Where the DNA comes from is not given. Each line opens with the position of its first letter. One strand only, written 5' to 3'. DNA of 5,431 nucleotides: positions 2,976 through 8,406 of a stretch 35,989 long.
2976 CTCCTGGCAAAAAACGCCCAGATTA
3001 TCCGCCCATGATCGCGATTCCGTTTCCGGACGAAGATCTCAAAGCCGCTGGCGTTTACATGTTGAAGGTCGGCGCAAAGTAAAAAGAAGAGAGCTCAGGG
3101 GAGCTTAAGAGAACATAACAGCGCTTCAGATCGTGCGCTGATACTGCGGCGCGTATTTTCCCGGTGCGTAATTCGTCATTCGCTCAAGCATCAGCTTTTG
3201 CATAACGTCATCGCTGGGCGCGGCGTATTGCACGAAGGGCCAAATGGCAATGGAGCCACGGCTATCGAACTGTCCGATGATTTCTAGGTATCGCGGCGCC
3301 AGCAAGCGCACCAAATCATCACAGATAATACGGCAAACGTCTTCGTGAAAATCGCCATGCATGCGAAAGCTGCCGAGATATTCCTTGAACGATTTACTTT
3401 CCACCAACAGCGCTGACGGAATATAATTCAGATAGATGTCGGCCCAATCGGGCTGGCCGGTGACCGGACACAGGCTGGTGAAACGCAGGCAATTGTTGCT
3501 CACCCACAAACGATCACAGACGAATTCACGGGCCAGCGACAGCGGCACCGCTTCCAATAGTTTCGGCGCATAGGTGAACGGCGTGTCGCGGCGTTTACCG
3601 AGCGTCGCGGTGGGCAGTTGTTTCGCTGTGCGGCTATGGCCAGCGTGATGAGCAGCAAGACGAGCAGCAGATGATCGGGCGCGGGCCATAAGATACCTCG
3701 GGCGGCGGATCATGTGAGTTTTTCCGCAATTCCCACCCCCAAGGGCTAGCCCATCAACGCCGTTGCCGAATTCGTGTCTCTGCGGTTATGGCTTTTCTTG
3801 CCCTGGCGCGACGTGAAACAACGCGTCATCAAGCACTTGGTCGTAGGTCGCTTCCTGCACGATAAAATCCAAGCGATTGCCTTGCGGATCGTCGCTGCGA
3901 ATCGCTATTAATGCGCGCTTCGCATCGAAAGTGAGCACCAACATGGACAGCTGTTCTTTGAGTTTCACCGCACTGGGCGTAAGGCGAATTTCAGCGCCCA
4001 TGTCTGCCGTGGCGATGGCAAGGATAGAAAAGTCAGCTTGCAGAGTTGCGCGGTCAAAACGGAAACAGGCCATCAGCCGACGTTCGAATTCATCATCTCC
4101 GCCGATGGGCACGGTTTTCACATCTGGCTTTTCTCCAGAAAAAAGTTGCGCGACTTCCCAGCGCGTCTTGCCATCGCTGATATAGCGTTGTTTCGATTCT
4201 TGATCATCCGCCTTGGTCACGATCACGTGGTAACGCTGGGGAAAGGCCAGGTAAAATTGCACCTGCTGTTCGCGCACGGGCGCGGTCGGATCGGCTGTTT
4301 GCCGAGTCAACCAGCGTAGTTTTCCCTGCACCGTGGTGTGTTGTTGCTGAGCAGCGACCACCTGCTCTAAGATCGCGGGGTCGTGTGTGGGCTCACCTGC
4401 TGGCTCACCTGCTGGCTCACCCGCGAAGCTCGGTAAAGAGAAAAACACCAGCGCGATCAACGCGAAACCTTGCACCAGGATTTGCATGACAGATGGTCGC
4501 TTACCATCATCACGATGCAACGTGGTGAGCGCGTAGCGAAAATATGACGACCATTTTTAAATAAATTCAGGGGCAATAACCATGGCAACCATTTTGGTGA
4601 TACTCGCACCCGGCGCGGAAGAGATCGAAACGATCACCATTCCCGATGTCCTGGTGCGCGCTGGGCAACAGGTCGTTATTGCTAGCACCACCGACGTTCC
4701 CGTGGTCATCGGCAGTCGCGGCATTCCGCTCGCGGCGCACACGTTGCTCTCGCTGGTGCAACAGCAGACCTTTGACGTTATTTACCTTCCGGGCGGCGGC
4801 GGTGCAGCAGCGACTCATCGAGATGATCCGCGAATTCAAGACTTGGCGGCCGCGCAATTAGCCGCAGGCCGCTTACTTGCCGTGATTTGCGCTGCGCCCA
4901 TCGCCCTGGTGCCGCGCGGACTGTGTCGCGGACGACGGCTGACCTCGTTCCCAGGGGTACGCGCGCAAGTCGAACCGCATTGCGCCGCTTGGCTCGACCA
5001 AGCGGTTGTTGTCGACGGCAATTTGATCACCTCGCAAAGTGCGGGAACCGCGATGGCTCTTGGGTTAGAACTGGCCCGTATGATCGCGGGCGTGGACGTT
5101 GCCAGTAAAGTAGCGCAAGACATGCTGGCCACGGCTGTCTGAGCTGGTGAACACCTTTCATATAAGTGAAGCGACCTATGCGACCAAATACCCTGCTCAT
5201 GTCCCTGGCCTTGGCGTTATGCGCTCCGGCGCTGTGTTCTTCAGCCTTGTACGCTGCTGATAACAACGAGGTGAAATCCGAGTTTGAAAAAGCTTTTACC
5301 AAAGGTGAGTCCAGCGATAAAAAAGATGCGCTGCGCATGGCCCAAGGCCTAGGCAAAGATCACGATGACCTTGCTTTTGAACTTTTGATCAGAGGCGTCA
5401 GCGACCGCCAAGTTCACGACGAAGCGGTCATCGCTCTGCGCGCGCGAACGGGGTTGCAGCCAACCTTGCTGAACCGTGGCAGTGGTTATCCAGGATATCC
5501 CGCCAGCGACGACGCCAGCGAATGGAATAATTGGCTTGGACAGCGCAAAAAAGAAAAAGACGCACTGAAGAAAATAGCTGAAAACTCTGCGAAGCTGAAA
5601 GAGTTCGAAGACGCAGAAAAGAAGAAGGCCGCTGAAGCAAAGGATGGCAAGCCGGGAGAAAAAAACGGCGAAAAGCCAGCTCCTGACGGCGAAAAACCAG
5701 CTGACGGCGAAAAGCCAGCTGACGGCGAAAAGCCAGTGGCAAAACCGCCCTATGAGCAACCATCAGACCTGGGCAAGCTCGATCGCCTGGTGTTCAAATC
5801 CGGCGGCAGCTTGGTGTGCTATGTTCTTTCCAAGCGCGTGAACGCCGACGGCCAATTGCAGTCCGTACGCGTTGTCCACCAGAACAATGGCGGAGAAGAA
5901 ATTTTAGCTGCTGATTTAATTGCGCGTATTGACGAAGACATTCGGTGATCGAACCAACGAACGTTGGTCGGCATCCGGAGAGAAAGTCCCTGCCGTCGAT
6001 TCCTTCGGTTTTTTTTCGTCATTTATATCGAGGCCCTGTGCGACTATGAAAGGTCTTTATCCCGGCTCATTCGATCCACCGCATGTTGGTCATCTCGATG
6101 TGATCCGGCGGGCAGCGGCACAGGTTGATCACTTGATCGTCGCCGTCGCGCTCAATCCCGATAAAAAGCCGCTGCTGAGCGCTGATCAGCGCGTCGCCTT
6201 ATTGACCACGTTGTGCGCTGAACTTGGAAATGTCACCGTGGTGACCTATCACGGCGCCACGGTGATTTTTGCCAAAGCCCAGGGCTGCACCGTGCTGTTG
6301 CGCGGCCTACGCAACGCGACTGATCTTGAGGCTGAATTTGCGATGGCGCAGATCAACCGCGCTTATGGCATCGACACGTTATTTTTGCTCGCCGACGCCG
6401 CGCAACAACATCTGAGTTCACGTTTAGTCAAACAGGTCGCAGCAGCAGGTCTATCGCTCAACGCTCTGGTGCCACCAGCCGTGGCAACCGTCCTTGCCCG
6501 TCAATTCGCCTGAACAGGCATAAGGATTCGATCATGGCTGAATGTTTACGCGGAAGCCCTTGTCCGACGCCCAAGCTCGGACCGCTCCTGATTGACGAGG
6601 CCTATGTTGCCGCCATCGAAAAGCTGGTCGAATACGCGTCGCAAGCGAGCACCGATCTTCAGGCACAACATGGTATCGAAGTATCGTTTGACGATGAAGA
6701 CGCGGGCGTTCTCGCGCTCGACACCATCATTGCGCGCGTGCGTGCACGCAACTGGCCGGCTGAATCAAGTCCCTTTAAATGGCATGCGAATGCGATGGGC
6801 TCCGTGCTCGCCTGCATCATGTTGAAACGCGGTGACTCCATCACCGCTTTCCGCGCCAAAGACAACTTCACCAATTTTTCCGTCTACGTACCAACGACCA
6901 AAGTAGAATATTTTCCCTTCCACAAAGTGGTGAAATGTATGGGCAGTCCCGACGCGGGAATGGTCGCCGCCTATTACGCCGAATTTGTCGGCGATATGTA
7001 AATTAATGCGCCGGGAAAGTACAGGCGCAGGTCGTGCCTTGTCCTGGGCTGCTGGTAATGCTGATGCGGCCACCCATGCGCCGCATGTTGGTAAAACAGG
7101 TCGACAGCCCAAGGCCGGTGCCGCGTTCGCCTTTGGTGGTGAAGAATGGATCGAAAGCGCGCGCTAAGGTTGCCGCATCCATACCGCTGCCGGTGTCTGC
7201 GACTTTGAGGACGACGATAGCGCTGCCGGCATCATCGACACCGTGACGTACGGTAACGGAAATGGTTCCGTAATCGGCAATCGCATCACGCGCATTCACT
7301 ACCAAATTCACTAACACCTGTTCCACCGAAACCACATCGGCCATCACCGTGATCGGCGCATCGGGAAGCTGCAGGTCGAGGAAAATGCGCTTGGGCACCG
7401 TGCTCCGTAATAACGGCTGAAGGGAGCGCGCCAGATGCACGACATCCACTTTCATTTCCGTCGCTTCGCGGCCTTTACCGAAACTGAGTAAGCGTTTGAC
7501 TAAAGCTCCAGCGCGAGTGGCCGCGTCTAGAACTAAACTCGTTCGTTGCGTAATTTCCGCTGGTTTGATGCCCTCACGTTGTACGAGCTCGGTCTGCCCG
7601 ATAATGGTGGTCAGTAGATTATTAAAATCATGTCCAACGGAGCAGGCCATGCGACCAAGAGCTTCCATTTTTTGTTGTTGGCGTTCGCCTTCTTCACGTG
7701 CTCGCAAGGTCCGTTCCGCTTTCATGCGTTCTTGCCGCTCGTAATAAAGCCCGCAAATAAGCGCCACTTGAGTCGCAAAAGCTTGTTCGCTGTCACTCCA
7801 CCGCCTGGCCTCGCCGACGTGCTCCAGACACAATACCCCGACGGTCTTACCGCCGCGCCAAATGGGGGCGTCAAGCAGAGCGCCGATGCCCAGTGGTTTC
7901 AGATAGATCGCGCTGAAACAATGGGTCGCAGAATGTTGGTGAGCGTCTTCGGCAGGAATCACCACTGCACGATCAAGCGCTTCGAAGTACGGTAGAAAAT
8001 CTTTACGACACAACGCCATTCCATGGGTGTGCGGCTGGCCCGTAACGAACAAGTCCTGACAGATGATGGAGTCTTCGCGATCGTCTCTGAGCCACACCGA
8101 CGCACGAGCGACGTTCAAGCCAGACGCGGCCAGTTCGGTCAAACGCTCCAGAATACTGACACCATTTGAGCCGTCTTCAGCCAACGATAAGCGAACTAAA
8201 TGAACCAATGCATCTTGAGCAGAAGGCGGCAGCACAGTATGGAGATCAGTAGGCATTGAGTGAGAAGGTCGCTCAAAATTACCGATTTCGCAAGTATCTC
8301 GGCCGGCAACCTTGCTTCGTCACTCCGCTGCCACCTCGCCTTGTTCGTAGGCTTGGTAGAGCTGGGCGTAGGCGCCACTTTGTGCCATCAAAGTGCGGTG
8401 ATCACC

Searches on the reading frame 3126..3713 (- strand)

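Call 38: search_protein_families(library=pfam, proteins=[window:3126-3713:-], max_evalue=0.001)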
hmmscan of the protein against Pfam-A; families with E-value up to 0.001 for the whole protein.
window:3126-3713:- (195 aa): 2 families
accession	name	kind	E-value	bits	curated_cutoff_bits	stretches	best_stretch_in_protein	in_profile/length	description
PF14489.11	QueF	-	1.6e-27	96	27.3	1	88-166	1-79/81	QueF-like protein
PF14819.11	QueF_N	-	0.0001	23.1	25.6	1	98-136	62-101/111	Nitrile reductase, 7-cyano-7-deazaguanine-reductase N-term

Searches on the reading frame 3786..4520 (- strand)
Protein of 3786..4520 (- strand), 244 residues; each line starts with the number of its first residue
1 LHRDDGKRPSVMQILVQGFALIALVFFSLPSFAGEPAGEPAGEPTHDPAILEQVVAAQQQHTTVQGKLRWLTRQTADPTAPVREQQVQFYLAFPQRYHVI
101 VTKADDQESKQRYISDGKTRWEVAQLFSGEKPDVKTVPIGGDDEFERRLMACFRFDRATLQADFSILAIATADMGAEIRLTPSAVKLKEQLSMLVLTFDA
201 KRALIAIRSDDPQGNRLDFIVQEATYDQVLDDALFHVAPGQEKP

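Call 38: search_protein_families(library=pfam, proteins=[window:3786-4520:-], max_evalue=0.001)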
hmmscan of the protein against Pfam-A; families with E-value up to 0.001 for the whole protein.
window:3786-4520:- (244 aa): 1 family
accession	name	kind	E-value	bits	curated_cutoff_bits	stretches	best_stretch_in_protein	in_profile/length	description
PF03548.22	LolA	-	5.2e-05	23.5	23.6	1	109-236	45-163/165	Outer membrane lipoprotein carrier protein LolA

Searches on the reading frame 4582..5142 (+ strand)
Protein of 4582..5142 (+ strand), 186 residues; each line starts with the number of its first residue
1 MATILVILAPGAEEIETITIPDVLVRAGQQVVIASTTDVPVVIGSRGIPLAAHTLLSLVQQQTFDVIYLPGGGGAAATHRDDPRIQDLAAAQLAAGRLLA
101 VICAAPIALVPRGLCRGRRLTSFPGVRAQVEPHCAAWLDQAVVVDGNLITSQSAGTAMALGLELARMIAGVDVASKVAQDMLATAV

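Call 38: search_protein_families(library=pfam, proteins=[window:4582-5142:+], max_evalue=0.001)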
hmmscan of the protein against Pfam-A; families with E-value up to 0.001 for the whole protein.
window:4582-5142:+ (186 aa): 1 family
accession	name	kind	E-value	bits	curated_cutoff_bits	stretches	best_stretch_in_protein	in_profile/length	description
PF01965.30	DJ-1_PfpI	-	6.7e-39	133.8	26.6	1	3-166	2-164/165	DJ-1/PfpI family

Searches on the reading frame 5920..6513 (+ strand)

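Call 38: search_protein_families(library=pfam, proteins=[window:5920-6513:+], max_evalue=0.001)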
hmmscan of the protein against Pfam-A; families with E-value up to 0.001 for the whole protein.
window:5920-6513:+ (197 aa): 1 family
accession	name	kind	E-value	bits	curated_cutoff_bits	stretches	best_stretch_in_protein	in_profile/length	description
PF01467.32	CTP_transf_like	-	2.2e-19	70.4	21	1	46-172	1-132/133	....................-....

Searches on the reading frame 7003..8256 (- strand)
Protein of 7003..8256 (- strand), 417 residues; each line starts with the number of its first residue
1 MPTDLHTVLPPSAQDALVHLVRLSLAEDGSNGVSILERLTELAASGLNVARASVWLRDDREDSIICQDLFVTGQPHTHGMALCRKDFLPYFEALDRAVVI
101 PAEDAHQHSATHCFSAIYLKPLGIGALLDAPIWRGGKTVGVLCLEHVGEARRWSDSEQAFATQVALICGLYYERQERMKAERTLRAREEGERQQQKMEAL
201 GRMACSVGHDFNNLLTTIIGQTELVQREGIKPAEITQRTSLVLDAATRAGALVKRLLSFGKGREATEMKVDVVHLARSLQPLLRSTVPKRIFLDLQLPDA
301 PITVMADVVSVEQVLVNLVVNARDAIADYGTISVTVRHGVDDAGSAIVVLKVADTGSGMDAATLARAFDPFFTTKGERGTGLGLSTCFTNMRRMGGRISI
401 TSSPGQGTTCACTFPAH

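Call 38: search_protein_families(library=pfam, proteins=[window:7003-8256:-], max_evalue=0.001)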
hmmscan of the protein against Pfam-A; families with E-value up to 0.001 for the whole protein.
window:7003-8256:- (417 aa): 5 families
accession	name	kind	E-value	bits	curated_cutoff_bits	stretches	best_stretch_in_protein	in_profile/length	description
PF02518.31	HATPase_c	-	1.2e-21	77.6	26.4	1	307-416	2-109/111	Histidine kinase-, DNA gyrase B-, and HSP90-like ATPase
PF01590.32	GAF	-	1.4e-15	58.4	22.4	1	34-169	4-130/133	GAF domain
PF00512.31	HisKA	-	9.7e-07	29.2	26.9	1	200-262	2-63/66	His Kinase A (phospho-acceptor) domain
PF13185.12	GAF_2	-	8.2e-05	23.3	28.6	1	35-167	7-130/136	GAF domain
PF13589.12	HATPase_c_3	-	0.00083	19.8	25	0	310-374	2-60/137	Histidine kinase-, DNA gyrase B-, and HSP90-like ATPase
